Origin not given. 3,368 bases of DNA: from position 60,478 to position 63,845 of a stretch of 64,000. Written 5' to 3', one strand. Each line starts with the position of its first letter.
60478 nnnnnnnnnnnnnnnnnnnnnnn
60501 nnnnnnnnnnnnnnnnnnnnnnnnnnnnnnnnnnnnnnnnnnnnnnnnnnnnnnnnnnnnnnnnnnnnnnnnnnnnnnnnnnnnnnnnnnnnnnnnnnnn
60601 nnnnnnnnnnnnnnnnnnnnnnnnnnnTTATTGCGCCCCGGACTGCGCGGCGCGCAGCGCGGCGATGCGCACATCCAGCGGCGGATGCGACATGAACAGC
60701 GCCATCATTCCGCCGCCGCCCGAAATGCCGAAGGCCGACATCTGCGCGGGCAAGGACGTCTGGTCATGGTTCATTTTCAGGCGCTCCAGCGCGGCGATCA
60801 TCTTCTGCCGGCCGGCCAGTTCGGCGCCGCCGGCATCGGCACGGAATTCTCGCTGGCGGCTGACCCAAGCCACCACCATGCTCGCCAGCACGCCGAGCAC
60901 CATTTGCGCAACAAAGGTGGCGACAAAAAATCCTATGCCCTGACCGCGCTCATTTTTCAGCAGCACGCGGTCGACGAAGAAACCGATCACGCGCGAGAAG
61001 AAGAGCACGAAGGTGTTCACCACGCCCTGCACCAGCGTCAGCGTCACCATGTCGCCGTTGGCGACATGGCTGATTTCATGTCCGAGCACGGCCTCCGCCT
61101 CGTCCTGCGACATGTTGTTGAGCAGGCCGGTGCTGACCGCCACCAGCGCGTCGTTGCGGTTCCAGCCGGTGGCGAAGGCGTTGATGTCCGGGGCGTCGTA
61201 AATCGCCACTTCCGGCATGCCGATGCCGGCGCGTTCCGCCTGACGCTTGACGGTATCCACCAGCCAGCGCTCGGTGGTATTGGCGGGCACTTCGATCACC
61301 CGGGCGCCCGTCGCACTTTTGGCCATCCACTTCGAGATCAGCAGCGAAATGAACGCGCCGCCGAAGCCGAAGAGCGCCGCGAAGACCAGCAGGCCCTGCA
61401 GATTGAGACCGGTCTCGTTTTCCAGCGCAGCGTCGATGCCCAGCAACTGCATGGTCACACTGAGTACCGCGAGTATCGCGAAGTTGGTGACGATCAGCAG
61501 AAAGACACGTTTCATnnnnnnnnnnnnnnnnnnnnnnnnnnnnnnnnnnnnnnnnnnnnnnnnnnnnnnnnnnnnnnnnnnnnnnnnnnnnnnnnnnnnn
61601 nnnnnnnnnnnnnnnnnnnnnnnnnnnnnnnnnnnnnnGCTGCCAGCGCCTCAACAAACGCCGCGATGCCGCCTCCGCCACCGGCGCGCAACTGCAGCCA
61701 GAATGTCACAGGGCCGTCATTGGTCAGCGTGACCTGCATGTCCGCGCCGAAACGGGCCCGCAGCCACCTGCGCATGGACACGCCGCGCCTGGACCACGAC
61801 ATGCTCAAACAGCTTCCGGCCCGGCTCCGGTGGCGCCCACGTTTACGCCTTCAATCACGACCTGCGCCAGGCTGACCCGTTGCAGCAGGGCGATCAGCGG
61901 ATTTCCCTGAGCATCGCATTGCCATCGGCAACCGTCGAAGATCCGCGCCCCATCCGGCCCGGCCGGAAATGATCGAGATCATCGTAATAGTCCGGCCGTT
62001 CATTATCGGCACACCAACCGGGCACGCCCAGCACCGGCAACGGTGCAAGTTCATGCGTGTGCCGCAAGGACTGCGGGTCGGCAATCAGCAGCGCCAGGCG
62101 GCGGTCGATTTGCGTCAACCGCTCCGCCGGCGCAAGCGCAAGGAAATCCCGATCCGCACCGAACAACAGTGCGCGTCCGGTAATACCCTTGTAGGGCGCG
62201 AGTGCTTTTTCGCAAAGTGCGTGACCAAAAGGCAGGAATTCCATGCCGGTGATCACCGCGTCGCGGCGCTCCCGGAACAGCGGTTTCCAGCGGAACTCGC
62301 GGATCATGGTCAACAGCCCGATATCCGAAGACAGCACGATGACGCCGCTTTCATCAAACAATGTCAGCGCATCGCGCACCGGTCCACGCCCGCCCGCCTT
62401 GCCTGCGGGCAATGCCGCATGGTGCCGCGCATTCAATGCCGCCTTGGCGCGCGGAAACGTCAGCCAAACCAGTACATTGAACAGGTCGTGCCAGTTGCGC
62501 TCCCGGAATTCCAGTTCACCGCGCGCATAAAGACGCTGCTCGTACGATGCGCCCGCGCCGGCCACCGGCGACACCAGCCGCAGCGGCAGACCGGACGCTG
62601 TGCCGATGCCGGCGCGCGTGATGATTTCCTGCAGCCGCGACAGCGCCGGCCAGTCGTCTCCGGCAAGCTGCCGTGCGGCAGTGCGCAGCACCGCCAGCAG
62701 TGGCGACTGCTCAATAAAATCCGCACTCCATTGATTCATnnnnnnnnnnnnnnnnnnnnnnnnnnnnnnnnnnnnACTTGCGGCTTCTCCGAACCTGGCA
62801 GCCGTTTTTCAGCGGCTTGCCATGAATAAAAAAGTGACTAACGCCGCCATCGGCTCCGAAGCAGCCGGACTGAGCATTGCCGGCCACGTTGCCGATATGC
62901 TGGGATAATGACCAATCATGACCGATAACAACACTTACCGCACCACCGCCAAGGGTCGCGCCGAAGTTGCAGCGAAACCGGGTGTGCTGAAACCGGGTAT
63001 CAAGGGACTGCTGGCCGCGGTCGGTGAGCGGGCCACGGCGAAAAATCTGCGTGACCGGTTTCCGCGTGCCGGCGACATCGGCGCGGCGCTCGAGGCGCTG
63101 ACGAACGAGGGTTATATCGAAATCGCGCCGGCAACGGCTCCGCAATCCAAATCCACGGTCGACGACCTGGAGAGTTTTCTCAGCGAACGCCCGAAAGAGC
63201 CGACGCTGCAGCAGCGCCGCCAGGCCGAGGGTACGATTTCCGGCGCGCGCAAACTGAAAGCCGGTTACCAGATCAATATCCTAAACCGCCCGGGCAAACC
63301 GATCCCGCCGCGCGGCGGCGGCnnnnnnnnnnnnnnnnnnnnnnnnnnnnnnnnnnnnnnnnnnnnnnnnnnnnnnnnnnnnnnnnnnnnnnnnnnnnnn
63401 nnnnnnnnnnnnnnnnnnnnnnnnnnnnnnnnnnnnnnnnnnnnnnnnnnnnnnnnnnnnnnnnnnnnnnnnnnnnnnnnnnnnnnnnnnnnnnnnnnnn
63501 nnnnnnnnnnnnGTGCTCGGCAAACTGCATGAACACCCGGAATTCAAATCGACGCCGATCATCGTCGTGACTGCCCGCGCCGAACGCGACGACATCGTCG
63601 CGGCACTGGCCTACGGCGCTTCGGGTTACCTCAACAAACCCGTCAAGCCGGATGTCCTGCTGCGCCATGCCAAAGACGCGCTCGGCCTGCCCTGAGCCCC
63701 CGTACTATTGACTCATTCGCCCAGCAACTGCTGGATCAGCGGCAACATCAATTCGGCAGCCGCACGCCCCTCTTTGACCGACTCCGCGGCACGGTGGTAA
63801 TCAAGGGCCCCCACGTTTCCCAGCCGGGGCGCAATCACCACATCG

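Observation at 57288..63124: The broken response regulator and the 1084-aa coiled-coil protein share a paralogous ~70-aa N-terminal module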

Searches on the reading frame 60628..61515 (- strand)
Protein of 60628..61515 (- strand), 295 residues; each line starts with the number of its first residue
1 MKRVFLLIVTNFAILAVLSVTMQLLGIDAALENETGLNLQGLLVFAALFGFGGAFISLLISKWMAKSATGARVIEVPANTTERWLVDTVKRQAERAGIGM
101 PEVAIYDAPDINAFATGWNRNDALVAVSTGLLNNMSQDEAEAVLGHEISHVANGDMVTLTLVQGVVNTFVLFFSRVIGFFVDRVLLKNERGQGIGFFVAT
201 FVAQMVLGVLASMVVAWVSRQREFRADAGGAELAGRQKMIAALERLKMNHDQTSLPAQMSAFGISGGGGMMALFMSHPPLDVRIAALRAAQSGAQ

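Call 4: search_protein_families(library=pfam, proteins=[window:60628-61515:-], max_evalue=0.1)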
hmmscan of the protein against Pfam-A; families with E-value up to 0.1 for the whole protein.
window:60628-61515:- (295 aa): 3 families
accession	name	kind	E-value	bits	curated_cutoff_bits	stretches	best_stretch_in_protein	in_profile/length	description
PF01435.24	Peptidase_M48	-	1.5e-38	133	20.3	1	81-289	3-184/186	Peptidase family M48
PF05569.17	Peptidase_M56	-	0.00069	19.3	31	1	125-165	178-218/296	BlaR1 peptidase M56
PF10263.15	SprT-like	-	0.088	13.1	25.6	0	120-153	41-74/108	SprT-like family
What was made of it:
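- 60628..61515 (-): htpX (M48 protease), convergent with the large gene. PF01435, E 1.5e-38 (call 4).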

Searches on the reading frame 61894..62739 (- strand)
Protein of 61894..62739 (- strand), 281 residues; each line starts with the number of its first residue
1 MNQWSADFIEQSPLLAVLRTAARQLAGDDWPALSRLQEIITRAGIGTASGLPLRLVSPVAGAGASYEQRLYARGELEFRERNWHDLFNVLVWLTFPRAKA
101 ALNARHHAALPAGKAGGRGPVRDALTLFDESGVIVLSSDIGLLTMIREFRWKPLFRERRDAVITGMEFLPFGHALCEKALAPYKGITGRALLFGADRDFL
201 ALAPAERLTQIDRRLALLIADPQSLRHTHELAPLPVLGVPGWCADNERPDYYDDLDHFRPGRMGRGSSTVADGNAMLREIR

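Call 4: search_protein_families(library=pfam, proteins=[window:61894-62739:-], max_evalue=0.1)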
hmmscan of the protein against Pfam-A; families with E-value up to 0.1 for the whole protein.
window:61894-62739:- (281 aa): 1 family
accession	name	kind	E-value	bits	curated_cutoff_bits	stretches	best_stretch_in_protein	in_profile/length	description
PF11227.13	DUF3025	-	1.1e-68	231.7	25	1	64-262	14-213/213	Protein of unknown function (DUF3025)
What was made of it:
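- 61894..62739 (-): DUF3025 gene, divergent from the regulator. PF11227, E 1.1e-68 (call 4).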

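Call 7: search_protein_families(library=ncbifam, proteins=[window:61894-62739:-], max_evalue=1)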
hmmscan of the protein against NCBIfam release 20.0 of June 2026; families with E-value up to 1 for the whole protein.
window:61894-62739:- (281 aa): 0 families

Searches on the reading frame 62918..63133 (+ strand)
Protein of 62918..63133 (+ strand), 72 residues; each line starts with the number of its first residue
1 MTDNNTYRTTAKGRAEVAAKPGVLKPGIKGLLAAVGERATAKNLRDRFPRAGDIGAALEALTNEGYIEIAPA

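Call 6: search_protein_families(library=pfam, proteins=[window:62918-63133:+], max_evalue=10)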
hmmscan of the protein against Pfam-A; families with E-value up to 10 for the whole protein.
seq(72 aa): 2 families
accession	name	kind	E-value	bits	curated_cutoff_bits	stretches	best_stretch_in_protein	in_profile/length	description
PF22703.2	Cdc6_lid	-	0.056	13.8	27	1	13-65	6-47/68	Cdc6 AAA+ ATPase-type lid domain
PF13601.12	HTH_34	-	0.083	13.5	27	1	36-69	12-46/80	Winged helix DNA-binding domain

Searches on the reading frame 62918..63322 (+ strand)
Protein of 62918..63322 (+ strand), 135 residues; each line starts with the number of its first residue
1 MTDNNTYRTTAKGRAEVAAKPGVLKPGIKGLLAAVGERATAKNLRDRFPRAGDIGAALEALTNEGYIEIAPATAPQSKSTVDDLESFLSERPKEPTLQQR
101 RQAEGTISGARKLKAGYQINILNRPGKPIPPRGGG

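Call 9: find_homologous_proteins(query=window:62918-63322:+, max_evalue=0.01)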
Query seq(135 aa) (135 aa): 5 proteins with E <= 0.01 among 221 candidates.
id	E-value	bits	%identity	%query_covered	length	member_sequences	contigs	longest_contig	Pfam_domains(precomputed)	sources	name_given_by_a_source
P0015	1.2e-79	283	100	100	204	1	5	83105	-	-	-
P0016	8.8e-63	229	82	100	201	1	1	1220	-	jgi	jgi:hypothetical protein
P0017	2.5e-51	192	70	100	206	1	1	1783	PF00072.31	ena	-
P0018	4.0e-44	168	61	99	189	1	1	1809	-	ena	-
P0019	1.2e-22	99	71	50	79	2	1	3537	-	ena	-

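Call 54: find_encoding_contigs(protein=P0015, flank=3000, max_places=6)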
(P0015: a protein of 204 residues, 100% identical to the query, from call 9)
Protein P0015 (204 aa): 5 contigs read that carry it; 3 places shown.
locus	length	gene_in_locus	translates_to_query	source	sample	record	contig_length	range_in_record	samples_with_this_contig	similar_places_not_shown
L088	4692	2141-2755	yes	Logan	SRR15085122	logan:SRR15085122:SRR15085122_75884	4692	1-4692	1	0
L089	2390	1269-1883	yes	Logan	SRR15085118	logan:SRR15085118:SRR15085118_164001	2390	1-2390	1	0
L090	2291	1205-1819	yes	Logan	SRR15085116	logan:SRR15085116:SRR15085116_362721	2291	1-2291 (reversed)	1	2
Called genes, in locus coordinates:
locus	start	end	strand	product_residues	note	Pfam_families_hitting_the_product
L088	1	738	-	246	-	?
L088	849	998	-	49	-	PF02580:Tyr_Deacylase (weak)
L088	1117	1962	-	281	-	PF11227:DUF3025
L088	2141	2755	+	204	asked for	-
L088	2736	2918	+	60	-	PF00072:Response_reg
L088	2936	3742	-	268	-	PF01734:Patatin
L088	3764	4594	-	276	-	PF02129:Peptidase_S15 (weak), PF12146:Hydrolase_4, PF00561:Abhydrolase_1, PF12697:Abhydrolase_6, PF00326:Peptidase_S9, PF07859:Abhydrolase_3 (weak)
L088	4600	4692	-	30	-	?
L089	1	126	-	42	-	?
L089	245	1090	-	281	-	PF11227:DUF3025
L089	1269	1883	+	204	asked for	-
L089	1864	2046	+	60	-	PF00072:Response_reg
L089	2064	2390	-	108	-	?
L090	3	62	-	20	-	?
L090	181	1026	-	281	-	PF11227:DUF3025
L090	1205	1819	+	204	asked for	-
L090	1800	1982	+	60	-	PF00072:Response_reg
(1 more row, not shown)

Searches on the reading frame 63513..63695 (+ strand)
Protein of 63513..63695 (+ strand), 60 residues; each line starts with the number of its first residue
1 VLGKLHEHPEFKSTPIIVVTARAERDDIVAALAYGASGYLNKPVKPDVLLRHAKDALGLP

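Call 4: search_protein_families(library=pfam, proteins=[window:63513-63695:+], max_evalue=0.1)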
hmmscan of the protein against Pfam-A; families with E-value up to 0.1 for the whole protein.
window:63513-63695:+ (60 aa): 1 family
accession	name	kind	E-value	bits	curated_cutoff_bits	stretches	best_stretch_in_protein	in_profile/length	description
PF00072.30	Response_reg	-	1.2e-09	38.7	30.2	1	3-52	62-109/111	Response regulator receiver domain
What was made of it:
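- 63332..63692 (+): Receiver (REC) domain, interrupted by the frameshift. The second ORF alone gives E 1.2e-9 (call 4).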
